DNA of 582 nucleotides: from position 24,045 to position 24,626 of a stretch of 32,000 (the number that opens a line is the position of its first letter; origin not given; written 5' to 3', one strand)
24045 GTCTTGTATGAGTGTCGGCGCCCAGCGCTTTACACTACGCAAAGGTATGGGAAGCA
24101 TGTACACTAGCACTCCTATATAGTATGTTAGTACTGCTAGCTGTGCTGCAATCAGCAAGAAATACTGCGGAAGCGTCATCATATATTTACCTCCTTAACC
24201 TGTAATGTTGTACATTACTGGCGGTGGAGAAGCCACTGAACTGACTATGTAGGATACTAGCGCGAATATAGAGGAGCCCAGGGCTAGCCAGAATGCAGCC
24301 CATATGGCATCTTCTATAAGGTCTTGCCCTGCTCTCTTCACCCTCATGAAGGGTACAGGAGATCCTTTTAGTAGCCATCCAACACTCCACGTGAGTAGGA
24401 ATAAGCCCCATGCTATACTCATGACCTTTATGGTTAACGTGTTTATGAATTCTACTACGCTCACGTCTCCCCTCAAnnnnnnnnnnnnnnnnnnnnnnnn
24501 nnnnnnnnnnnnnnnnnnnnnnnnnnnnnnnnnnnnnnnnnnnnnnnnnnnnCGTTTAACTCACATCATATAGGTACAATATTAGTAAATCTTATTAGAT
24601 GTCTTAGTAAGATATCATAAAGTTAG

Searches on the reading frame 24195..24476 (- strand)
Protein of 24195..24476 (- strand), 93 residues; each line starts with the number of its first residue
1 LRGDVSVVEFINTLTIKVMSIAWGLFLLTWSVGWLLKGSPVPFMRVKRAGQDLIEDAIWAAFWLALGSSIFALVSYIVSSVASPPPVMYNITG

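Call 4: search_protein_families(library=pfam, proteins=[window:24195-24476:-], max_evalue=0.01)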
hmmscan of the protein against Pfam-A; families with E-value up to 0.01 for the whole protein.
window:24195-24476:- (93 aa): 0 families

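Call 20: search_solved_structures(query=window:24195-24476:-, max_evalue=1, show_alignments=2)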
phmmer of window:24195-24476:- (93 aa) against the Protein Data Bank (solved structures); distinct sequences matched with E-value up to 1: 2.
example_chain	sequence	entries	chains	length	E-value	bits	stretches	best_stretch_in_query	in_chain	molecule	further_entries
8dfu_B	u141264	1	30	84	7e-25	90.6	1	6-77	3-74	Pilin protein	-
5mfi_A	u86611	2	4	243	0.0012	22.6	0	42-69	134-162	YIII(Dq.V2)4CqI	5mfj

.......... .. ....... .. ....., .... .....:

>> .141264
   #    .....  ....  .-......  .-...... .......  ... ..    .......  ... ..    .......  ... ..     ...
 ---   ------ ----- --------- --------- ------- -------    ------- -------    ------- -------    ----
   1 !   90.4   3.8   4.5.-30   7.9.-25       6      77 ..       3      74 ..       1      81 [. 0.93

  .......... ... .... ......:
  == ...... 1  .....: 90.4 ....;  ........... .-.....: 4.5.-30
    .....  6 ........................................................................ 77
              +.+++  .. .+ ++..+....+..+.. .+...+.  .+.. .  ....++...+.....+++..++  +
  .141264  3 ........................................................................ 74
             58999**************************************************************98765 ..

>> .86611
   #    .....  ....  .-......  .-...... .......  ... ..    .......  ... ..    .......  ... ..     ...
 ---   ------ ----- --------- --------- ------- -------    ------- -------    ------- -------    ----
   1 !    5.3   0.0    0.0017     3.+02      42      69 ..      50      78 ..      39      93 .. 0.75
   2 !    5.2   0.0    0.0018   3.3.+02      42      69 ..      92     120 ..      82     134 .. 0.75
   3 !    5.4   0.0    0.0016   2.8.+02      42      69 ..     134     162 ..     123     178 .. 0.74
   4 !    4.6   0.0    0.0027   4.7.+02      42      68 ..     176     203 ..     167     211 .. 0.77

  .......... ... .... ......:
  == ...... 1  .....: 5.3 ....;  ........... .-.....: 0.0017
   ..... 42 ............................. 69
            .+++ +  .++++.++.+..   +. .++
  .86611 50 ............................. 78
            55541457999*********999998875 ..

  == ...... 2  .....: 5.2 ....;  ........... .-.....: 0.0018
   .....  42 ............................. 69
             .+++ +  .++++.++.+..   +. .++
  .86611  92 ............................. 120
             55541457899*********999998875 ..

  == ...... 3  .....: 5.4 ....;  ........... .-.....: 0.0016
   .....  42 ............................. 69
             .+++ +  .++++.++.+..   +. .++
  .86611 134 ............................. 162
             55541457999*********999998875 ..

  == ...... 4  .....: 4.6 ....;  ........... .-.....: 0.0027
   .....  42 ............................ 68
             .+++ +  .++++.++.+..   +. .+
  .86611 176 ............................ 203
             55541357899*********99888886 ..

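Call 21: search_protein_families(library=ncbifam, proteins=[window:24195-24476:-], max_evalue=0.01)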
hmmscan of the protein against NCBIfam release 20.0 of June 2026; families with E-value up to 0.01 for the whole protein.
window:24195-24476:- (93 aa): 3 families
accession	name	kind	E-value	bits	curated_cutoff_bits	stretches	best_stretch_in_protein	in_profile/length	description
NF041797.1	Ced_CedA1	equivalog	3.6e-38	129.5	100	1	7-81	1-75/75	DNA import protein CedA1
NF053657.1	CedE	equivalog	4.7e-08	33.1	400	1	18-79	6-67/260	DNA-translocating protein CedE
NF041796.2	Ced_CedA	equivalog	5e-08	32.8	330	1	17-81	6-70/259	DNA import protein CedA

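Call 23: find_homologous_proteins(query=window:24195-24476:-)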
Query window:24195-24476:- (93 aa): 77 proteins with E <= 0.001 among 78 candidates.
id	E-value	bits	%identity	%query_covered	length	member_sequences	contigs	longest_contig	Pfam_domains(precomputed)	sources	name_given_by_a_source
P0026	2.1e-50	187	95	99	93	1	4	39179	PF27251.1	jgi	-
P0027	1.3e-49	184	99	96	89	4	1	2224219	PF27251.1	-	-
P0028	2.0e-47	177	95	95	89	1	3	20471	PF27251.1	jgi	-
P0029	2.7e-47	177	97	92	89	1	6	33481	PF27251.1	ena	-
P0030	1.2e-44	168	85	96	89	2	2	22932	PF27251.1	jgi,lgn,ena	-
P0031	2.0e-41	158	78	95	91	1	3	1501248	PF27251.1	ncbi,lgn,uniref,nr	ncbi:hypothetical protein CF15_06315 [Pyrodictium occultum]|uniref:Uncharacterized protein n=1 Tax=P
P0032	1.6e-37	146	72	99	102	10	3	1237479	PF27251.1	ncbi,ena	-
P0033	3.1e-36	141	72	95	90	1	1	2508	PF27251.1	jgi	jgi:hypothetical protein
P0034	3.6e-36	141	73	98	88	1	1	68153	PF27251.1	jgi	jgi:hypothetical protein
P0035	1.3e-35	139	71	98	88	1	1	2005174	PF27251.1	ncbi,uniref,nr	ncbi:hypothetical protein PYJP_08980 [Pyrofollis japonicus]|uniref:DNA import protein CedA1 n=1 Tax=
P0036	1.5e-35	139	71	94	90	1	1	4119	PF27251.1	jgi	jgi:hypothetical protein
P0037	2.1e-35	139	73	95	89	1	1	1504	PF27251.1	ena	-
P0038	2.3e-35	139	72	94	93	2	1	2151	PF27251.1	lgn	-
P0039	4.7e-35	138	71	94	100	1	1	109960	PF27251.1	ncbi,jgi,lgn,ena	-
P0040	5.3e-35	137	72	96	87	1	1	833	PF27251.1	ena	-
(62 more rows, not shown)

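Call 25: find_related_loci(query=A1, collection=genome_contigs, flank=10000)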
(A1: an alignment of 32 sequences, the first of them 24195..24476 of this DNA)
Query A1 (93 aa) in genome_contigs; peptide patterns used: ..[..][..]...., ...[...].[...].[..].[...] (x = any residue, [..] = any of these).
208 stretches matched a pattern; 117 encode a relative of the query (tblastn E <= 1e-3); the best 80 are kept; 80 distinct loci.
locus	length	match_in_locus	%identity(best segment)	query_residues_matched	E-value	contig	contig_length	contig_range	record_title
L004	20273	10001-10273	72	1-92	7e-41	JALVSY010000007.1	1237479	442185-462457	MAG: Pyrodictiaceae archaeon isolate M1_maxbin2_scaf2bin.012 M1_NODE_1_length_1237479_cov_161.761673, whole genome shotg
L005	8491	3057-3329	71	1-92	2e-40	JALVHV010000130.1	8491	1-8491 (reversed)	MAG: Pyrodictiaceae archaeon isolate A1_metabat1_scaf2bin.004 A1_NODE_5594_length_8491_cov_39.900885, whole genome shotg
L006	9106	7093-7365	70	1-92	2e-40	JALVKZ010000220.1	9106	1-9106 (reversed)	MAG: Pyrodictiaceae archaeon isolate A1_metabat2_scaf2bin.236 A1_NODE_4814_length_9106_cov_5.962357, whole genome shotgu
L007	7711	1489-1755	64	4-93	7e-38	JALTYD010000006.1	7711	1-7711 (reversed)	MAG: Pyrodictiaceae archaeon isolate S141_metabat2_scaf2bin.024 S141_NODE_10186_length_7711_cov_1.251450, whole genome s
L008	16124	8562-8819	67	6-92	4e-37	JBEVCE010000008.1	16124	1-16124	MAG: Pyrodictiaceae archaeon isolate 2_1_SS_W3_F1_Bin025_Water NODE_1133_length_16124_cov_8.315141, whole genome shotgun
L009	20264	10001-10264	64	4-92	2e-36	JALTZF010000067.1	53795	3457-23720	MAG: Pyrodictiaceae archaeon isolate S141_metabat2_scaf2bin.116 S141_NODE_312_length_53795_cov_2.057054, whole genome sh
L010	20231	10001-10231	72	3-81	1e-35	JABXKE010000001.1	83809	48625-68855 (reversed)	MAG: Pyrodictium sp. isolate DIMAG01 contig, whole genome shotgun sequence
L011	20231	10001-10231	71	3-81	1e-35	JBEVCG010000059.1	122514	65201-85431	MAG: Thermoproteota archaeon isolate 2_1_SS_W3_F1_Bin023_Water NODE_6_length_122514_cov_7.455704, whole genome shotgun s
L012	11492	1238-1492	66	6-88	3e-35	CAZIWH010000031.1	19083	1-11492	MAG TPA_asm: uncultured Hyperthermus sp. isolate SRP163575_co1_287 genome assembly, contig: NODE_6026_length_19083_cov_5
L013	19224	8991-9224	71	6-83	1e-34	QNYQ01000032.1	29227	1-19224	MAG: Hyperthermus sp. isolate MAG 130 Ga0232637_10000082, whole genome shotgun sequence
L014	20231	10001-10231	68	7-83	7e-34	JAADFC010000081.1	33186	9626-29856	MAG: Thermoproteota archaeon isolate L_MetaBat.77 contig-127_861, whole genome shotgun sequence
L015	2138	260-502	65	2-82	1e-33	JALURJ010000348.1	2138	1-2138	MAG: Desulfurococcales archaeon isolate S146_metabat2_scaf2bin.046 S146_NODE_98464_length_2138_cov_2.600199, whole genom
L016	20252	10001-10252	61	3-86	2e-33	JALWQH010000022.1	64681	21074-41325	MAG: Desulfurococcales archaeon isolate M2_metabat1_scaf2bin.040 M2_NODE_269_length_64681_cov_8.844874, whole genome sho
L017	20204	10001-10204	75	7-74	2e-33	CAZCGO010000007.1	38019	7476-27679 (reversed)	MAG TPA_asm: uncultured Hyperthermus sp. isolate SRP163575_co3_26 genome assembly, contig: NODE_960_length_38019_cov_14.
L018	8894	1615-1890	59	5-93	6e-33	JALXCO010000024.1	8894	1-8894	MAG: Desulfurococcales archaeon isolate T2_metabat2_scaf2bin.174 T2_NODE_11391_length_8894_cov_2.224478, whole genome sh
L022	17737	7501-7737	65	4-82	1e-32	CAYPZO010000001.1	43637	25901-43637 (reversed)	MAG TPA_asm: uncultured Desulfurococcales archaeon isolate SRP141559_co1_84 genome assembly, contig: NODE_264_length_436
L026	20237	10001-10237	62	4-82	3e-32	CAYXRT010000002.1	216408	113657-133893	MAG TPA_asm: uncultured Desulfurococcales archaeon isolate SRP141552_co1_52 genome assembly, contig: NODE_13_length_2164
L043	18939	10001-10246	59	5-86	1e-29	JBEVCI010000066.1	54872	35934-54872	MAG: Thermoprotei archaeon isolate 2_1_SS_W3_F1_Bin002_Water NODE_89_length_54917_cov_13.300007, whole genome shotgun se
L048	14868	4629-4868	58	6-85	2e-29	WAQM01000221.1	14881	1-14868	MAG: Pyrodictiaceae archaeon isolate S146_132_esom k151_833746, whole genome shotgun sequence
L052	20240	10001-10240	59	3-81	2e-28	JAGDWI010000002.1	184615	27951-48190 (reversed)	MAG: Desulfurococcaceae archaeon isolate KUA_Bin13 NODE_20_length_184615_cov_14.427964, whole genome shotgun sequence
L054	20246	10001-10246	49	5-86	6e-28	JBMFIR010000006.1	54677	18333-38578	MAG: Sulfolobales archaeon isolate KM4324-28 NODE_6_length_54677_cov_5.616502, whole genome shotgun sequence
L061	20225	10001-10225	60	7-81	1e-27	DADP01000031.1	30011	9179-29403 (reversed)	MAG TPA_asm: Desulfurococcaceae archaeon UBA285 UBA285_contig_58782, whole genome shotgun sequence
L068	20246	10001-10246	46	5-86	2e-27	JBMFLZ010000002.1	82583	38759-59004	MAG: Sulfolobales archaeon isolate KM4337-08 NODE_2_length_82583_cov_20.747334, whole genome shotgun sequence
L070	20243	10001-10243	54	3-83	2e-27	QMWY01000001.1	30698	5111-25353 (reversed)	MAG: Thermoprotei archaeon isolate B45_G16 B45_Guay16_scaffold_00482, whole genome shotgun sequence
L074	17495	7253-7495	49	6-86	2e-27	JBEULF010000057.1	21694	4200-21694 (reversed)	MAG: Sulfolobales archaeon isolate KC_007 contig57, whole genome shotgun sequence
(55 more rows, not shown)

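Call 41: search_protein_families(library=ncbifam, proteins=[L054:14759-16297:-, L068:14771-16297:-, L074:11905-13407:-, L052:3205-5106:-, L022:3604-5430:-, L008:6609-8495:-, L048:2930-4540:-], max_evalue=1e-8)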
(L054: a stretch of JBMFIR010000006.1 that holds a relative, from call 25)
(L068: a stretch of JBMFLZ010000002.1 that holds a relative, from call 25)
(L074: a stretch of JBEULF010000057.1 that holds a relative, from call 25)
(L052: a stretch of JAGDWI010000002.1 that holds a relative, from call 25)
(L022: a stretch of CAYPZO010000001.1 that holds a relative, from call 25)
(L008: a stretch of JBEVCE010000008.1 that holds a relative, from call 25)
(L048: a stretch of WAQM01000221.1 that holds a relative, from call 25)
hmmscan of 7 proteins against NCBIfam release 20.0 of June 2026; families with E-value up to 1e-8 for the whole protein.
L054:14759-16297:- (512 aa): 5 families
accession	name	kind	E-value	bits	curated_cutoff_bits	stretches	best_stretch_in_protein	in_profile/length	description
NF040937.1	HerA_Thermprot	equivalog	3.1e-109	365.6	800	1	21-501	3-483/487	DNA double-strand break repair helicase HerA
NF040819.1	helicase_HerA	equivalog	7e-68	229.5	970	1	113-502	107-540/561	DNA double-strand break repair helicase HerA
NF042944.1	HerA_antiphage_2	equivalog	3.6e-41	141.6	850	1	260-499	329-562/576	anti-phage-associated helicase HerA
NF042943.1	HerA_antiphage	equivalog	1.4e-29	103.2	800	2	367-482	433-552/566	anti-phage-associated helicase HerA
NF053655.1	CedD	equivalog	1.1e-23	83.7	600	1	152-480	211-526/527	DNA-translocating ATPase CedD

L068:14771-16297:- (508 aa): 5 families
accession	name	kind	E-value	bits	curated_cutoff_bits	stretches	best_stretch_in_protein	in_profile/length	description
NF040937.1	HerA_Thermprot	equivalog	3.1e-111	372.2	800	1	17-497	3-483/487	DNA double-strand break repair helicase HerA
NF040819.1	helicase_HerA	equivalog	2.9e-68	230.8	970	1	109-498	107-540/561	DNA double-strand break repair helicase HerA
NF042944.1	HerA_antiphage_2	equivalog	7.2e-42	143.9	850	1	300-495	370-562/576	anti-phage-associated helicase HerA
NF042943.1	HerA_antiphage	equivalog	4.9e-31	107.9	800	2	363-481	433-555/566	anti-phage-associated helicase HerA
NF053655.1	CedD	equivalog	2.8e-25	89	600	1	140-476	202-526/527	DNA-translocating ATPase CedD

L074:11905-13407:- (500 aa): 5 families
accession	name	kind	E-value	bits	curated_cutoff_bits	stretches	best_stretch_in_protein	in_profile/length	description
NF040937.1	HerA_Thermprot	equivalog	4.3e-106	355.2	800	1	14-494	2-482/487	DNA double-strand break repair helicase HerA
NF040819.1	helicase_HerA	equivalog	5.4e-66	223.3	970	1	95-494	90-538/561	DNA double-strand break repair helicase HerA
NF042944.1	HerA_antiphage_2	equivalog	5e-40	137.8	850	2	312-494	377-563/576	anti-phage-associated helicase HerA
NF042943.1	HerA_antiphage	equivalog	1.9e-31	109.3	800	2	360-477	432-553/566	anti-phage-associated helicase HerA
NF053655.1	CedD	equivalog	8.8e-24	84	600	1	145-474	208-526/527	DNA-translocating ATPase CedD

L052:3205-5106:- (633 aa): 6 families
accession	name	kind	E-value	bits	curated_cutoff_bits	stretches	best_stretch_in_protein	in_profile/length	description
NF053655.1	CedD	equivalog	3.5e-18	65.6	600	1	308-571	221-475/527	DNA-translocating ATPase CedD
NF041017.1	DNA_import_CedB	equivalog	1e-15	57.4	700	1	297-572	264-535/590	DNA import protein CedB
NF045971.1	conju_CD1110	equivalog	1.5e-10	40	325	1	295-557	402-670/752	VirB4-like conjugal transfer ATPase, CD1110 family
NF033849.1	ser_rich_anae_1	subfamily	2.9e-10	38.2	650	0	511-584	1015-1099/1163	serine-rich protein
NF045975.1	VirB4_plasma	equivalog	1.4e-09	36.3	590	1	311-555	518-803/894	Mbov_0397 family ICE element conjugal transfer ATPase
TIGR02746.1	TraC-F-type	equivalog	3.3e-09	35.2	567.05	0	311-557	433-686/800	type IV secretion system protein TraC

L022:3604-5430:- (608 aa): 9 families
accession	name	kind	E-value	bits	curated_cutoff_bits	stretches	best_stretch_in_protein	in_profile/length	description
NF041017.1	DNA_import_CedB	equivalog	1.6e-30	106.4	700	1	265-538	265-521/590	DNA import protein CedB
NF053655.1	CedD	equivalog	2.7e-23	82.5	600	1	277-548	223-475/527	DNA-translocating ATPase CedD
NF040937.1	HerA_Thermprot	equivalog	1.9e-15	56.3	800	1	277-570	142-432/487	DNA double-strand break repair helicase HerA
NF040819.1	helicase_HerA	equivalog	4.4e-14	51.9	970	0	491-567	404-482/561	DNA double-strand break repair helicase HerA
NF045975.1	VirB4_plasma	equivalog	7.9e-13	47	590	1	277-536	517-807/894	Mbov_0397 family ICE element conjugal transfer ATPase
TIGR00929.1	VirB4_CagE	subfamily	9e-13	47.3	643.1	1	263-543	421-687/792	VirB4 family type IV secretion/conjugal transfer ATPase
NF042943.1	HerA_antiphage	equivalog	2.1e-12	46.4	800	0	454-568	398-518/566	anti-phage-associated helicase HerA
NF033849.1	ser_rich_anae_1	subfamily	6.7e-10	37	650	0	509-566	1047-1104/1163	serine-rich protein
NF042944.1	HerA_antiphage_2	equivalog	1e-09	37.7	850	0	450-564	377-507/576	anti-phage-associated helicase HerA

L008:6609-8495:- (628 aa): 8 families
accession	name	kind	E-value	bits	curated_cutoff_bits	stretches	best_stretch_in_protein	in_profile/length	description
NF053655.1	CedD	equivalog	2.4e-24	85.9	600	1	303-624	223-526/527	DNA-translocating ATPase CedD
NF040819.1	helicase_HerA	equivalog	1.7e-15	56.6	970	0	506-624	401-515/561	DNA double-strand break repair helicase HerA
NF045975.1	VirB4_plasma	equivalog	2.7e-14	51.9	590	1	305-554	519-806/894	Mbov_0397 family ICE element conjugal transfer ATPase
NF033849.1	ser_rich_anae_1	subfamily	2.2e-13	48.5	650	0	535-621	1054-1144/1163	serine-rich protein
NF040937.1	HerA_Thermprot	equivalog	8.7e-13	47.5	800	1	302-624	141-462/487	DNA double-strand break repair helicase HerA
NF041017.1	DNA_import_CedB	equivalog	7.3e-12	44.7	700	1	301-623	275-586/590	DNA import protein CedB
NF042944.1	HerA_antiphage_2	equivalog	7e-11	41.6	850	0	504-625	424-544/576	anti-phage-associated helicase HerA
NF042943.1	HerA_antiphage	equivalog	3.6e-09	35.7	800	0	300-350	155-205/566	anti-phage-associated helicase HerA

L048:2930-4540:- (536 aa): 4 families
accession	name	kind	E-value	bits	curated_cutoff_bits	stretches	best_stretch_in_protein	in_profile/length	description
NF053655.1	CedD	equivalog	1.3e-18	67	600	1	227-482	224-477/527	DNA-translocating ATPase CedD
NF045975.1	VirB4_plasma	equivalog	2e-11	42.3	590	0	221-267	512-559/894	Mbov_0397 family ICE element conjugal transfer ATPase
NF040937.1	HerA_Thermprot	equivalog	1.1e-10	40.6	800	0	416-490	344-420/487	DNA double-strand break repair helicase HerA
NF040819.1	helicase_HerA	equivalog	1.9e-10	39.9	970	0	412-532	393-511/561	DNA double-strand break repair helicase HerA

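Call 44: search_protein_families(library=pfam, proteins=[L052:7999-9948:-, L022:5459-7435:-, L043:7627-9600:-, L061:1304-3886:-, L070:5618-6250:-], max_evalue=0.01)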
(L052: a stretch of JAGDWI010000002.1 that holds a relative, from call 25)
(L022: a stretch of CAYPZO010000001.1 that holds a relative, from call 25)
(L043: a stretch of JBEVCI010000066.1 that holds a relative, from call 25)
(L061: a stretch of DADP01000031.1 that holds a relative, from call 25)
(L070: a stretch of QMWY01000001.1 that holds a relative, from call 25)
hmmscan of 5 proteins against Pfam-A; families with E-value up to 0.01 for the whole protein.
L052:7999-9948:- (649 aa): 1 family
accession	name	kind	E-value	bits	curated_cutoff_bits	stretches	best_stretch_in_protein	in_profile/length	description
PF01507.26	PAPS_reduct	-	4.4e-44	151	22.5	1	235-407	2-174/175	Phosphoadenosine phosphosulfate reductase domain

L022:5459-7435:- (658 aa): 11 families
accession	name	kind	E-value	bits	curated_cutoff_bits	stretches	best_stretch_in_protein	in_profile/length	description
PF01507.26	PAPS_reduct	-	1.5e-42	146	22.5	1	233-408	1-174/175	Phosphoadenosine phosphosulfate reductase domain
PF12838.12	Fer4_7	-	1.9e-07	31.9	27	1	573-614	1-49/52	4Fe-4S dicluster domain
PF13237.11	Fer4_10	-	4.1e-06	27.1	25.5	1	567-614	2-53/53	4Fe-4S dicluster domain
PF14697.11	Fer4_21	-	1.3e-05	25.7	35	1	573-617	7-55/59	4Fe-4S dicluster domain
PF13187.11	Fer4_9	-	0.00012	22.5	27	1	573-614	1-48/52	4Fe-4S dicluster domain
PF13484.11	Fer4_16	-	0.00013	23.1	30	0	602-615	1-14/66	4Fe-4S double cluster binding domain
PF00037.32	Fer4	-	0.00017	21.7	21.1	1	597-614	2-19/24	4Fe-4S binding domain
PF12797.12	Fer4_2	-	0.00018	21.7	24.5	1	596-614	3-21/22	4Fe-4S binding domain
PF12837.12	Fer4_6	-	0.003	17.9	25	0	601-614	7-20/24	4Fe-4S binding domain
PF06508.19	QueC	-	0.0034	17.3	22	1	234-289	2-57/210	Queuosine biosynthesis protein QueC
PF13183.11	Fer4_8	-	0.0048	17.9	27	1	600-618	2-20/68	4Fe-4S dicluster domain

L043:7627-9600:- (657 aa): 7 families
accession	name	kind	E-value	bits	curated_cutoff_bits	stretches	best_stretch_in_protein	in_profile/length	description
PF01507.26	PAPS_reduct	-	2e-43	148.9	22.5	1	230-402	2-174/175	Phosphoadenosine phosphosulfate reductase domain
PF13183.11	Fer4_8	-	5.6e-07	30.4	27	0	600-615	3-18/68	4Fe-4S dicluster domain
PF14697.11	Fer4_21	-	3.9e-06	27.3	35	1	573-616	7-55/59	4Fe-4S dicluster domain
PF13237.11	Fer4_10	-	2.1e-05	24.8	25.5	1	572-613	7-53/53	4Fe-4S dicluster domain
PF00037.32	Fer4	-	3.1e-05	24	21.1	0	574-590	8-24/24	4Fe-4S binding domain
PF12838.12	Fer4_7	-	6.1e-05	23.9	27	1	574-613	2-49/52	4Fe-4S dicluster domain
PF13187.11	Fer4_9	-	9.4e-05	22.8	27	1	574-613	2-48/52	4Fe-4S dicluster domain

L061:1304-3886:- (860 aa): 2 families
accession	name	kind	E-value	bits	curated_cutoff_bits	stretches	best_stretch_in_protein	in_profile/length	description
PF13620.12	CarboxypepD_reg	-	2.9e-11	44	32.3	1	288-365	2-80/82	Carboxypeptidase regulatory-like domain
PF14686.12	fn3_3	-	0.0014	18.8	24.4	0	316-355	28-68/75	Polysaccharide lyase family 4, domain II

L070:5618-6250:- (210 aa): 0 families
